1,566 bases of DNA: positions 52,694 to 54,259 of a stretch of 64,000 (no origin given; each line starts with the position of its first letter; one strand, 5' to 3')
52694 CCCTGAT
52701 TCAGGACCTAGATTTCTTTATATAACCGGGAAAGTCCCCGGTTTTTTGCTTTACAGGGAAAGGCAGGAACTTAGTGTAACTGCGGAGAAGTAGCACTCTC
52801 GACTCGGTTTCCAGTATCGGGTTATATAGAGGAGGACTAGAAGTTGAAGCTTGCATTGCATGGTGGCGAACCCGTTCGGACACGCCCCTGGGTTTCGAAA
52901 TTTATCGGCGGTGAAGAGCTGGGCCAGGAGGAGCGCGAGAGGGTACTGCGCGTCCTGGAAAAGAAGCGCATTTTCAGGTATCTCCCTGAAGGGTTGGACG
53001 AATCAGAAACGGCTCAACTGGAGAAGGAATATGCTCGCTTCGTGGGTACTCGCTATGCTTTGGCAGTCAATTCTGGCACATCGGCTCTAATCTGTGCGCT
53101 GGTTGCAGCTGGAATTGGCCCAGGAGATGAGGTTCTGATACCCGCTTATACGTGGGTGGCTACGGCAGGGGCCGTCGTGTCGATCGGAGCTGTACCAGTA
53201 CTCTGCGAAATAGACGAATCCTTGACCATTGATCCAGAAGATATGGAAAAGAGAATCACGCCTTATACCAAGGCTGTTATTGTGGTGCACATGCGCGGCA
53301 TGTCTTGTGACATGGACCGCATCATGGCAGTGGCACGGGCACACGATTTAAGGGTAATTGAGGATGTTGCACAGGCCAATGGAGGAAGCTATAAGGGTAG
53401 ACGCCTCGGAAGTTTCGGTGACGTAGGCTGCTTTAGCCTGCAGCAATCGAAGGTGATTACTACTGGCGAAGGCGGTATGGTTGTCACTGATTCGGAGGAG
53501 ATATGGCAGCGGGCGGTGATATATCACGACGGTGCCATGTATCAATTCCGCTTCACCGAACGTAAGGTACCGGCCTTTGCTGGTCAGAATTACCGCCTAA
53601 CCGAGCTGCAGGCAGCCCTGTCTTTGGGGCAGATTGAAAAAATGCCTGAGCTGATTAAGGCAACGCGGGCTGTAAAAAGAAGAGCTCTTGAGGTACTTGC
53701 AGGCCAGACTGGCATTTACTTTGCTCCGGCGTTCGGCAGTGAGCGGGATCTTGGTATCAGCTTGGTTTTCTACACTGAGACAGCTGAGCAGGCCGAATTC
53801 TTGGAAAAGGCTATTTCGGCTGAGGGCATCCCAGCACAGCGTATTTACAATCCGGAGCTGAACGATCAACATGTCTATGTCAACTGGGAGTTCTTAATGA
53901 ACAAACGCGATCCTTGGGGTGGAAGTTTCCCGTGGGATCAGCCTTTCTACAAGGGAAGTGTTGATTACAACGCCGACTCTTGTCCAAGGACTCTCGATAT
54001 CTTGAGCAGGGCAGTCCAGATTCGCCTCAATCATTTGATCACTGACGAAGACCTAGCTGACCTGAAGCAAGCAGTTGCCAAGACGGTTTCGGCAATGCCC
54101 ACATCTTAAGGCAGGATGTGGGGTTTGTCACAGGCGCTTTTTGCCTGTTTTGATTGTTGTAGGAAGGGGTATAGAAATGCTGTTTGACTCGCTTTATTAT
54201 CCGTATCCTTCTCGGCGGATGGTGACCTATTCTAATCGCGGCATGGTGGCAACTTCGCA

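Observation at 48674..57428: Candidate amine-forming pathway: GNAT (divergent) | AT-reductase fusion | DapB-like reductase | DegT aminotransferase | GGT | DapF | GlpQ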

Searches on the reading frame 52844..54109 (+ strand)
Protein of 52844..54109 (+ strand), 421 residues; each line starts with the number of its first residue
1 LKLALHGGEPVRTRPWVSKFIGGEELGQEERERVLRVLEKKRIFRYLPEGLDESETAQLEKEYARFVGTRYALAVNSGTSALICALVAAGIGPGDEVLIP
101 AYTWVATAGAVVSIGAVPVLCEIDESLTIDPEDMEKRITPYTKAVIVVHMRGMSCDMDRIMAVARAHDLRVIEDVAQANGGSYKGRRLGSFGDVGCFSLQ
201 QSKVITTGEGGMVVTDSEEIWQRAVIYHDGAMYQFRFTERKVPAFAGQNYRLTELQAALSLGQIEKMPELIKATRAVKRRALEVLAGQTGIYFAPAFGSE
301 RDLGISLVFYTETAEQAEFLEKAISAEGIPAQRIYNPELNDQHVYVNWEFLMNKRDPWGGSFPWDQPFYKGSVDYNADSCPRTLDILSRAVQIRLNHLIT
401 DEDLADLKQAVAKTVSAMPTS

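Call 3: search_protein_families(library=pfam, proteins=[window:52844-54109:+])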
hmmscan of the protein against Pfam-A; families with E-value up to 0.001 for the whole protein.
window:52844-54109:+ (421 aa): 5 families
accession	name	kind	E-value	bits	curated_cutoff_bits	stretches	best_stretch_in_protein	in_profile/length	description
PF01041.23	DegT_DnrJ_EryC1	-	3.8e-83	280.1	19.8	1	54-347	24-319/360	DegT/DnrJ/EryC1/StrS aminotransferase family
PF00155.27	Aminotran_1_2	-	3.3e-10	40.2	19.7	1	56-177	44-188/361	Aminotransferase class I and II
PF01212.27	Beta_elim_lyase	-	6.2e-07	29.5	27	1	54-270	32-215/288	Beta-eliminating lyase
PF01053.26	Cys_Met_Meta_PP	-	1.2e-05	24.6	27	1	56-176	54-175/381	Cys/Met metabolism PLP-dependent enzyme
PF00266.25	Aminotran_5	-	0.00016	21.3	21.5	1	58-179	47-180/371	Aminotransferase class-V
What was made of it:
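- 52844..54109 (+): 421-aa DegT/DnrJ/EryC1-family aminotransferase of the KdnA-like subgroup (putative PLP Lys203), with its own strong RBS (GAGGAGG). PF01041 E 3.8e-83 (call 3).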

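Call 4: search_protein_families(library=ncbifam, proteins=[window:52844-54109:+])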
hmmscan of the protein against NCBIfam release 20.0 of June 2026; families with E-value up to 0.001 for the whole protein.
window:52844-54109:+ (421 aa): 25 families
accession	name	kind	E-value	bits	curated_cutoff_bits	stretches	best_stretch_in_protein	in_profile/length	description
TIGR04181.1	NHT_00031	hypoth_equivalog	1.4e-58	198.5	420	1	58-347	34-337/359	LegC family aminotransferase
TIGR03588.1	PseC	equivalog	5.4e-56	190.1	423.5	1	54-346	30-337/380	UDP-4-amino-4,6-dideoxy-N-acetyl-beta-L-altrosamine transaminase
NF008687.0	PRK11706.1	equivalog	7.8e-53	179.6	375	1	63-284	40-269/375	dTDP-4-amino-4,6-dideoxygalactose transaminase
NF008658.2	PRK11658.1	equivalog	9.9e-50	169.3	631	1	55-287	34-273/379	UDP-4-amino-4-deoxy-L-arabinose aminotransferase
TIGR02379.1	ECA_wecE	subfamily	2.6e-44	151.5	434.85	1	65-270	42-253/376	dTDP-4-amino-4,6-dideoxy-D-glucose transaminase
TIGR04427.1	PLP_DesI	equivalog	2.8e-43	148.5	650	1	31-345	31-340/390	dTDP-4-dehydro-6-deoxyglucose aminotransferase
NF011936.0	PRK15407.1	equivalog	7.3e-37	127.1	423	1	56-221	67-241/440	lipopolysaccharide biosynthesis protein RfbH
NF004769.0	PRK06107.1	equivalog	2.6e-08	33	617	1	67-147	87-172/402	aspartate transaminase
NF005816.0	PRK07682.1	equivalog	3.1e-08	32.7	620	1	73-175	93-203/390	aminotransferase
NF041364.1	GntC_guanitoxin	equivalog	1.4e-06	27.5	415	1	73-174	63-173/356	guanitoxin biosynthesis PLP-dependent (S)-gamma-hydroxy-L-arginine cyclodehydratase GntC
NF005744.0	PRK07568.1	subfamily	2.1e-06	26.8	389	1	72-175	90-202/398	pyridoxal phosphate-dependent aminotransferase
NF004770.0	PRK06108.1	subfamily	3.4e-06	26.1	422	1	60-174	87-209/396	pyridoxal phosphate-dependent aminotransferase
NF006230.0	PRK08363.1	equivalog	3.9e-06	25.9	534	1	49-174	70-205/398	alanine aminotransferase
NF004621.0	PRK05957.1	equivalog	1.1e-05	24.4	498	1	70-148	89-167/389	pyridoxal phosphate-dependent aminotransferase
NF005732.0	PRK07550.1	equivalog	1.7e-05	24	366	1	54-149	78-174/389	aminotransferase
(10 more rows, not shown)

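Call 19: search_solved_structures(query=window:52844-54106:+, max_evalue=0.00001, show_alignments=1)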
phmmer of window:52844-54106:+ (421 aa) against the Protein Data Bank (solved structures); distinct sequences matched with E-value up to 0.00001: 56.
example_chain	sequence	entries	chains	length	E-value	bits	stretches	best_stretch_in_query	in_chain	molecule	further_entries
5k8b_A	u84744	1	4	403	5.6e-65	223.2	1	22-414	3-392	8-amino-3,8-dideoxy-alpha-D-manno-octulosonate transaminase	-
7b0m_AAA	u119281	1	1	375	4.5e-54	187.3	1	23-346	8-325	Sugar aminotransferase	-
3bn1_A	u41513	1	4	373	9.8e-54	186.1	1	58-275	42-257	Perosamine synthetase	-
3dr7_A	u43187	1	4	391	1.1e-53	186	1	58-275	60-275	Putative perosamine synthetase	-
3dr4_A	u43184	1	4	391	7.6e-53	183.2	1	58-275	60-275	Putative perosamine synthetase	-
7l7x_AAA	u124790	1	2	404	3.7e-52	181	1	54-276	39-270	DegT/DnrJ/EryC1/StrS aminotransferase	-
8gyh_B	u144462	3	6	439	4.1e-50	174.2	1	2-366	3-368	DegT/DnrJ/EryC1/StrS family aminotransferase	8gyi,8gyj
5w70_A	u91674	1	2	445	2.5e-47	165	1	2-291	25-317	L-glutamine:2-deoxy-scyllo-inosose aminotransferase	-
7b0d_A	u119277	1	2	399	7.9e-46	160.1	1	28-286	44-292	Glutamine--scyllo-inositol transaminase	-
2c7t_A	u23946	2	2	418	1.1e-45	159.6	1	52-269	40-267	GLUTAMINE-2-DEOXY-SCYLLO-INOSOSE AMINOTRANSFERASE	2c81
5w71_A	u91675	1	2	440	1.2e-45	159.5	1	52-269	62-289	L-glutamine:2-deoxy-scyllo-inosose aminotransferase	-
1mdo_A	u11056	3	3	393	7.2e-44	153.7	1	56-276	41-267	ArnB aminotransferase | UDP-4-amino-4-deoxy-L-arabinose--oxoglutarate aminotransferase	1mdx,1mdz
4oca_A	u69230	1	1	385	4.6e-43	151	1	56-276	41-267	UDP-4-amino-4-deoxy-L-arabinose--oxoglutarate aminotransferase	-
8sng_A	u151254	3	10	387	6.7e-43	150.5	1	57-287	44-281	UDP-4-amino-4-deoxy-L-arabinose--oxoglutarate aminotransferase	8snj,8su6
4lc3_A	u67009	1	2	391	9.1e-43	150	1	59-281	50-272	Putative UDP-4-amino-4-deoxy-l-arabinose--oxoglutarate aminotransferase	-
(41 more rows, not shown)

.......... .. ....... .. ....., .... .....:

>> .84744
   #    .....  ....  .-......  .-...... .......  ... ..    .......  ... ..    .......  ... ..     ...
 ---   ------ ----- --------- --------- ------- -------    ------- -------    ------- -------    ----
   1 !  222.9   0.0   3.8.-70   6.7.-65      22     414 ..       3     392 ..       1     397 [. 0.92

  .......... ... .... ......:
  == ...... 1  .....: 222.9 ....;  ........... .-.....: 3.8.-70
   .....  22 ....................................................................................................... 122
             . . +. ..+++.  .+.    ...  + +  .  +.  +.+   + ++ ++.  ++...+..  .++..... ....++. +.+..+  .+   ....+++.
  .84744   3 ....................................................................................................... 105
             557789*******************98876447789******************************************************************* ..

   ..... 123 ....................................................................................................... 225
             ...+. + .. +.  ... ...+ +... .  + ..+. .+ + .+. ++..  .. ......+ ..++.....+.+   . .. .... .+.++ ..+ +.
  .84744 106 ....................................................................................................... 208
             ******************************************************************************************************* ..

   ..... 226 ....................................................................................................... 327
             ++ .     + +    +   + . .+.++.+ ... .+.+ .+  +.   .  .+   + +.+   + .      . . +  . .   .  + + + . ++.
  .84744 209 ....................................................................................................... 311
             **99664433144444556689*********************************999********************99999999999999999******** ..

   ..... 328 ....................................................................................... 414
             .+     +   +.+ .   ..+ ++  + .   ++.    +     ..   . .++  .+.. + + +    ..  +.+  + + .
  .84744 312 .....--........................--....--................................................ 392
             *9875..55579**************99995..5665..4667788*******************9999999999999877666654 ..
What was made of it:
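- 52844..54109 (+): Best solved relative is the Kdo8N transaminase 5k8b, E 5.6e-65 over the full length (call 19).
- On Kdo8N transaminase KdnA (DegT family): 5k8b E 5.6e-65, query residues 22-414 (call 19).
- Closest known: KdnA, 8-amino-3,8-dideoxy-D-manno-octulosonate. Same: Closest solved relative of the DegT-family gene, aligned over the full length including the C-terminal extension, E 5.6e-65 (call 19).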
